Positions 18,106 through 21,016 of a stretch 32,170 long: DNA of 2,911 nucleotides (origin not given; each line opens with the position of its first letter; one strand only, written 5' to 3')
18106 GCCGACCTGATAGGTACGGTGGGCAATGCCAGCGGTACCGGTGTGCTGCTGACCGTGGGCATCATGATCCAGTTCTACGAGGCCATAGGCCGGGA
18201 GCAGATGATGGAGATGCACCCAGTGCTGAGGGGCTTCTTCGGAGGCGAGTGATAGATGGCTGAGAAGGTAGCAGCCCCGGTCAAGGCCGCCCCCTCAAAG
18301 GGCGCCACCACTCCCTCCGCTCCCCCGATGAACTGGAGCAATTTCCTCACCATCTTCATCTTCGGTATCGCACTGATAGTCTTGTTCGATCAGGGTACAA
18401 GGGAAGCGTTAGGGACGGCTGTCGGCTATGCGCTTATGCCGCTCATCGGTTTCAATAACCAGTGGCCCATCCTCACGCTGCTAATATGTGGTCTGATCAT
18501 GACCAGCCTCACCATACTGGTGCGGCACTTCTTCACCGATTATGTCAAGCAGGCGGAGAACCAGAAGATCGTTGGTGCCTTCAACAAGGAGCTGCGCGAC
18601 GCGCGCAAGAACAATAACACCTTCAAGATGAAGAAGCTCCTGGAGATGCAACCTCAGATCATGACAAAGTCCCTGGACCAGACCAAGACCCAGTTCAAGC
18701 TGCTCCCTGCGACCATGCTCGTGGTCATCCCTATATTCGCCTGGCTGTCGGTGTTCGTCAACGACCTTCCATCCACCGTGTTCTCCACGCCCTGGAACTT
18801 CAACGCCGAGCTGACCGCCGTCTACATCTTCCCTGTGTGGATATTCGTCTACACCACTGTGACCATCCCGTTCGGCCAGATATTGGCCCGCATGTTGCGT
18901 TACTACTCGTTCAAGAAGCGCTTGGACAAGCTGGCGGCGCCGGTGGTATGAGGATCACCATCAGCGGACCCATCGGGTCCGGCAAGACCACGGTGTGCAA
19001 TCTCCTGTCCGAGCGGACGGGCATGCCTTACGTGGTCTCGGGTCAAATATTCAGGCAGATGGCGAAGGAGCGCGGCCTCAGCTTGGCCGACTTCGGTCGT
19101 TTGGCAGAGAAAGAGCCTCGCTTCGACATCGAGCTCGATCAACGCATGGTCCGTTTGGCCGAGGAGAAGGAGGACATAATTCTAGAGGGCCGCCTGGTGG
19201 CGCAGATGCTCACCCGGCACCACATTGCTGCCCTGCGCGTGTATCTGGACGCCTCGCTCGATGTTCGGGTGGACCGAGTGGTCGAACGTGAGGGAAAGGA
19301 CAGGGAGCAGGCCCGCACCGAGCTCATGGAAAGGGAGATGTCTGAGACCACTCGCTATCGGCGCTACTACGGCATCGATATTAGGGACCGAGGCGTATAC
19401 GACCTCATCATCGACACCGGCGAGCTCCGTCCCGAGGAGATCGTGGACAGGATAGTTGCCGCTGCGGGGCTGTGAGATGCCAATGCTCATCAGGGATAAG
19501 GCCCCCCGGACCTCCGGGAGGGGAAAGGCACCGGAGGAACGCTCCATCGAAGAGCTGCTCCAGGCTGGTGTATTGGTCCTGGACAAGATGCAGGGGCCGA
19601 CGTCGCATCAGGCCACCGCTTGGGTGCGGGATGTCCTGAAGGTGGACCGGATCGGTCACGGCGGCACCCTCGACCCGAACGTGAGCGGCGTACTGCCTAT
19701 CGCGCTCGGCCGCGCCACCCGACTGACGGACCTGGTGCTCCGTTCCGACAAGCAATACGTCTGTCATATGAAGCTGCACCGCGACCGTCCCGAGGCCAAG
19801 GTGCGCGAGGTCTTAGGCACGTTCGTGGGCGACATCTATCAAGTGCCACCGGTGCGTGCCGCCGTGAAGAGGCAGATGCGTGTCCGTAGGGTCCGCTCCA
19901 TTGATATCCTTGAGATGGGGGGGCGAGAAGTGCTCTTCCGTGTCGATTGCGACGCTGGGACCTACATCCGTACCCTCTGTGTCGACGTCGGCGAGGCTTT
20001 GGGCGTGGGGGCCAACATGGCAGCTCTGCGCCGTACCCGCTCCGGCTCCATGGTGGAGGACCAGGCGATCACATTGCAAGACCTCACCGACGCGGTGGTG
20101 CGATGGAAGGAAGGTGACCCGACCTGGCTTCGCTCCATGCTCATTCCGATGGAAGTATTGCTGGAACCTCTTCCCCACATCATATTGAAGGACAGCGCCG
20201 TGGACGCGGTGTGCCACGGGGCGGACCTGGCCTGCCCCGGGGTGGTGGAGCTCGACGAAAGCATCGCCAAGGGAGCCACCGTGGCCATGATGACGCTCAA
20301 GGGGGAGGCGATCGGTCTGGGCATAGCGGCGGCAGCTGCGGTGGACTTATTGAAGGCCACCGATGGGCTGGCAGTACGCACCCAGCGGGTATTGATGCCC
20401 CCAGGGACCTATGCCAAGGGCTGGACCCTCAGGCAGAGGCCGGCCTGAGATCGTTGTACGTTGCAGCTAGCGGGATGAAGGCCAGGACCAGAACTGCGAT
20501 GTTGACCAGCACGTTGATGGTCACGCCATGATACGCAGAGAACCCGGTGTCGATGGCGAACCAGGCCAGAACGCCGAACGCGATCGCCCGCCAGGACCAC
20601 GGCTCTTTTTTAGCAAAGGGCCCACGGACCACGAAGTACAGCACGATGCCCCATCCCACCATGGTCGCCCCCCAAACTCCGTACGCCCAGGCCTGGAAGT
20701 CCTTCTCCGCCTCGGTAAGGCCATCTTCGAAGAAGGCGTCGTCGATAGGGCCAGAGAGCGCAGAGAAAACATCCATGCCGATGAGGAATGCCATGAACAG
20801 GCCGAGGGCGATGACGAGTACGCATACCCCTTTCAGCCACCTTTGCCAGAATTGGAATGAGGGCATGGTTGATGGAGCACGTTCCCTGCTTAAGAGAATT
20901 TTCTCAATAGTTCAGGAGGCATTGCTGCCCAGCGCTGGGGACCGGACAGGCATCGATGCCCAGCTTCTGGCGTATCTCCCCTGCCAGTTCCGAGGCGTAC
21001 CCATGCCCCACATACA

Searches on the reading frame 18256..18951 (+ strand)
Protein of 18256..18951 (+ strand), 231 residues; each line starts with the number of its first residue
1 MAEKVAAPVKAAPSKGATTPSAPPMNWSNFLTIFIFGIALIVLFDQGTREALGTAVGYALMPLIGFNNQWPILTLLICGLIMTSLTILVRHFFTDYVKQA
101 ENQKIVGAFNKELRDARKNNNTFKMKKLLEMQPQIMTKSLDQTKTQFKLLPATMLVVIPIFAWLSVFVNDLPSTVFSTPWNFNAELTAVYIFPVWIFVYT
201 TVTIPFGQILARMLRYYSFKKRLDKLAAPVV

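Call 39: search_protein_families(library=pfam, proteins=[window:18256-18951:+], max_evalue=0.001)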
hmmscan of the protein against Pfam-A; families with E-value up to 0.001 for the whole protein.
window:18256-18951:+ (231 aa): 2 families
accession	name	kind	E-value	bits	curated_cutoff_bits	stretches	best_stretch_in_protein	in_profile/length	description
PF01956.21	EMC3_TMCO1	-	8.5e-14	52.1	27.1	1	68-216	11-167/169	Integral membrane protein EMC3/TMCO1-like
PF07690.21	MFS_1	-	7.4e-05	22.3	33.4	1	52-214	132-266/347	Major Facilitator Superfamily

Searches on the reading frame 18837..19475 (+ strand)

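Call 39: search_protein_families(library=pfam, proteins=[window:18837-19475:+], max_evalue=0.001)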
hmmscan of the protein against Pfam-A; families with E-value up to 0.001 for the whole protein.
window:18837-19475:+ (212 aa): 11 families
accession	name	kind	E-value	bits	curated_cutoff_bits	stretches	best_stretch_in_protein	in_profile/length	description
PF13189.12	Cytidylate_kin2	-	4.6e-27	95.8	28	1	40-195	2-175/176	Cytidylate kinase-like family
PF13238.12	AAA_18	-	6.6e-18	65.8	29.4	1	40-162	1-122/128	AAA domain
PF13207.12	AAA_17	-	9.6e-16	58.7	27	1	44-162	2-133/136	AAA domain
PF02224.24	Cytidylate_kin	-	6.1e-14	52.7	26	2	40-76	1-37/211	Cytidylate kinase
PF01121.26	CoaE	-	9.5e-08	32.4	27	0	40-79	3-41/180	Dephospho-CoA kinase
PF01202.28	SKI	-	3.4e-07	30.9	22.1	1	47-208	2-156/159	Shikimate kinase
PF13671.12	AAA_33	-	8.5e-07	29.8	27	1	42-165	4-134/143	AAA domain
PF01712.25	dNK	-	1.1e-05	25.7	27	1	40-66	1-25/203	Deoxynucleoside kinase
PF13521.12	AAA_28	-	2.3e-05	25.1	27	1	39-108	1-69/164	AAA domain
PF13191.12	AAA_16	-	0.0003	21.7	32.6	1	25-129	12-104/167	AAA ATPase domain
PF00406.28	ADK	-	0.00061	20.4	26.8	0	43-79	2-38/151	Adenylate kinase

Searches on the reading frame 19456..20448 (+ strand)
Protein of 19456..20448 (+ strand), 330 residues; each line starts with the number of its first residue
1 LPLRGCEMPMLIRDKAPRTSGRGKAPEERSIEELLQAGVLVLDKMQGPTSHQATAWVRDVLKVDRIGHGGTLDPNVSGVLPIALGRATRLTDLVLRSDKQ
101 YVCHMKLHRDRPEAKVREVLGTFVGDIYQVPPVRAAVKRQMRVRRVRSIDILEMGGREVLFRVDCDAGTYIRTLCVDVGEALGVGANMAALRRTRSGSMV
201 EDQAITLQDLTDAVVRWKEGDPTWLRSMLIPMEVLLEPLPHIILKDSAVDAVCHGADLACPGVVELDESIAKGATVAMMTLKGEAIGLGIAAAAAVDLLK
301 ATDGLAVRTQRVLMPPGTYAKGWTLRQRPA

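Call 39: search_protein_families(library=pfam, proteins=[window:19456-20448:+], max_evalue=0.001)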
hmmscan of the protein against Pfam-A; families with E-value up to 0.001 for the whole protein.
window:19456-20448:+ (330 aa): 5 families
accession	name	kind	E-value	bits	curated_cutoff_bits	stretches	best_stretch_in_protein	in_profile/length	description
PF01509.24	TruB_N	-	7.4e-27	95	27.3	1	58-171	1-149/149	TruB family pseudouridylate synthase (N terminal domain)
PF16198.10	TruB_C_2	-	3.7e-24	85.1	29.3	1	172-236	1-65/66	tRNA pseudouridylate synthase B C-terminal domain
PF01472.26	PUA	-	4.3e-20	71.9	24.8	1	240-313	1-74/74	PUA domain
PF08068.17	DKCLD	-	5.2e-10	39.7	27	1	10-52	14-56/58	DKCLD (NUC011) domain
PF21238.2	Pus10_C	-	0.00038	20.5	27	1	97-174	122-201/232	Pus10, C-terminal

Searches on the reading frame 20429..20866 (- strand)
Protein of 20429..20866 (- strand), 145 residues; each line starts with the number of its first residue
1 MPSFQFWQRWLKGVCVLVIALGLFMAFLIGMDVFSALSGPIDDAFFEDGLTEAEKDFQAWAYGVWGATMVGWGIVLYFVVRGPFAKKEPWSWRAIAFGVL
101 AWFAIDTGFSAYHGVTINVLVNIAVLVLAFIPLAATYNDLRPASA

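Call 3: search_protein_families(library=pfam, proteins=[window:20429-20866:-], max_evalue=1)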
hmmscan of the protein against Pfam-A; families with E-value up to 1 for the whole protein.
window:20429-20866:- (145 aa): 2 families
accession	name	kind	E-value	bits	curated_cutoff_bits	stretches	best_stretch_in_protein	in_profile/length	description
PF00689.26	Cation_ATPase_C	-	0.2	11.9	27.3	1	60-137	52-137/175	Cation transporting ATPase, C-terminus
PF12666.12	PrgI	-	0.67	11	27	1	66-122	25-76/91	PrgI family protein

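Call 4: search_protein_families(library=ncbifam, proteins=[window:20429-20866:-], max_evalue=1)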
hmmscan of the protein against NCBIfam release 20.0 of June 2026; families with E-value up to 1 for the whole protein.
window:20429-20866:- (145 aa): 0 families
